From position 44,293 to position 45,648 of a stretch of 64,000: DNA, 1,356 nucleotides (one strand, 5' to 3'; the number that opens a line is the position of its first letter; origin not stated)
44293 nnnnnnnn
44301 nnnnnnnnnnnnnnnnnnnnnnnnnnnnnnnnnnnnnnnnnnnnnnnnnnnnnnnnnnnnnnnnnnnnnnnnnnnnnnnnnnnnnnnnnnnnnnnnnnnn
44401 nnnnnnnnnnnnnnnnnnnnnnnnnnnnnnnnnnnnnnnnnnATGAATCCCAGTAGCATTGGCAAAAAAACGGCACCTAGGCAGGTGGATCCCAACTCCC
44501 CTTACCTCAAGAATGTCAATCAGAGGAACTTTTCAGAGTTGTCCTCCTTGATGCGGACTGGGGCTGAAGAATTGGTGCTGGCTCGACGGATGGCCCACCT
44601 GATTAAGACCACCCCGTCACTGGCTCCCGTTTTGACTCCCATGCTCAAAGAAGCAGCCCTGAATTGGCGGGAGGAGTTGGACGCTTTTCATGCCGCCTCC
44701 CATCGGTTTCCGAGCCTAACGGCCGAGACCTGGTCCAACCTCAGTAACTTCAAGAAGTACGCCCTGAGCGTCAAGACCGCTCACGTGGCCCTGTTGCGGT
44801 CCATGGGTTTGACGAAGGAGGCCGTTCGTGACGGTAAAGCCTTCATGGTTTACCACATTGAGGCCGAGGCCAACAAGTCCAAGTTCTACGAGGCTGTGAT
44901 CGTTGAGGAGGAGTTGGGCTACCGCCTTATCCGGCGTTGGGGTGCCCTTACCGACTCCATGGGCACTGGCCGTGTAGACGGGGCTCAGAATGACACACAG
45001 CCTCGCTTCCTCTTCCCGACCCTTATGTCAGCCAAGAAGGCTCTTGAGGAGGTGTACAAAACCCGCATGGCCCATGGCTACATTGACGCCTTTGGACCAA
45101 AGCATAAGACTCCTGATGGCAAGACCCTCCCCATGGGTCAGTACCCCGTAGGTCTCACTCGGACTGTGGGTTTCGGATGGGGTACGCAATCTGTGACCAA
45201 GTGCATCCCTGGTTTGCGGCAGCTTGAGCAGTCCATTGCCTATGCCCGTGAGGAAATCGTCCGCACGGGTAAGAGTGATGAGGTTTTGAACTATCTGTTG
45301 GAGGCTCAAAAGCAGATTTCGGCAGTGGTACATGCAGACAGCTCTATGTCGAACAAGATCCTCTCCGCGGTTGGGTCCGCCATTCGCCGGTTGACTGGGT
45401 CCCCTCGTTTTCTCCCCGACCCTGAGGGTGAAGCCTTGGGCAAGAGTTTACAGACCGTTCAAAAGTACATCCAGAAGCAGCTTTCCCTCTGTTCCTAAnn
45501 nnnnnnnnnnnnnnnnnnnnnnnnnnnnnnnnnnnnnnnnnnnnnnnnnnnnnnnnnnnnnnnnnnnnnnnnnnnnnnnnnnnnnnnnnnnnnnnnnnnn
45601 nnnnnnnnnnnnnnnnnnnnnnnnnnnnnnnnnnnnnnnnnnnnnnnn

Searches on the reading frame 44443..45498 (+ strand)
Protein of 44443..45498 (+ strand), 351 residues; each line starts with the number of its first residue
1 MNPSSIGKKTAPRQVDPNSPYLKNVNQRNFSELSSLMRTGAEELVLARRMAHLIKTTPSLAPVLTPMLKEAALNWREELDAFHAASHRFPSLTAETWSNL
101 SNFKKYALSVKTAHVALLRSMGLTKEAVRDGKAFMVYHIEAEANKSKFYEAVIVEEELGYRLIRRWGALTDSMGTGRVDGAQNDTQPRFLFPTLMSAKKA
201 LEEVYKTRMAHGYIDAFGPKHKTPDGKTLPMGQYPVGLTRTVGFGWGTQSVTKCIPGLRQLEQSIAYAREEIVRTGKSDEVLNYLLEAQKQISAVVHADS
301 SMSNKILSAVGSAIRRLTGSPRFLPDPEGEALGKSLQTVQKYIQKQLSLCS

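Call 45: find_encoding_contigs(protein=window:44443-45498:+, flank=10000, max_places=1)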
Protein window:44443-45498:+ (351 aa): 4 contigs read that carry it; 1 place shown.
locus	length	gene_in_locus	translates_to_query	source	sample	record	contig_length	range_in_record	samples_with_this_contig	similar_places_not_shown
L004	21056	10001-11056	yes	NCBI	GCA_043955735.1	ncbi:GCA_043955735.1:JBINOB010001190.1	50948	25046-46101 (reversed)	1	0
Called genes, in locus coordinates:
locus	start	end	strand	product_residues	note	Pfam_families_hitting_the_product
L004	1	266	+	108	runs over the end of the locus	PF11539:DUF3228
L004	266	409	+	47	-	-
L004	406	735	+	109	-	-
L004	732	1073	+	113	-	-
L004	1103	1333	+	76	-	-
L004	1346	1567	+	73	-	-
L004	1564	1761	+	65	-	-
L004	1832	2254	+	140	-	-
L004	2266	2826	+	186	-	PF18143:HAD_SAK_2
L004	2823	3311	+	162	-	-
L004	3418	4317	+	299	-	-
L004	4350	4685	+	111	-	-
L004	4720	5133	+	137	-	-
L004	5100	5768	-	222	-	-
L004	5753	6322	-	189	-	-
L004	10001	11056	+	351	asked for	-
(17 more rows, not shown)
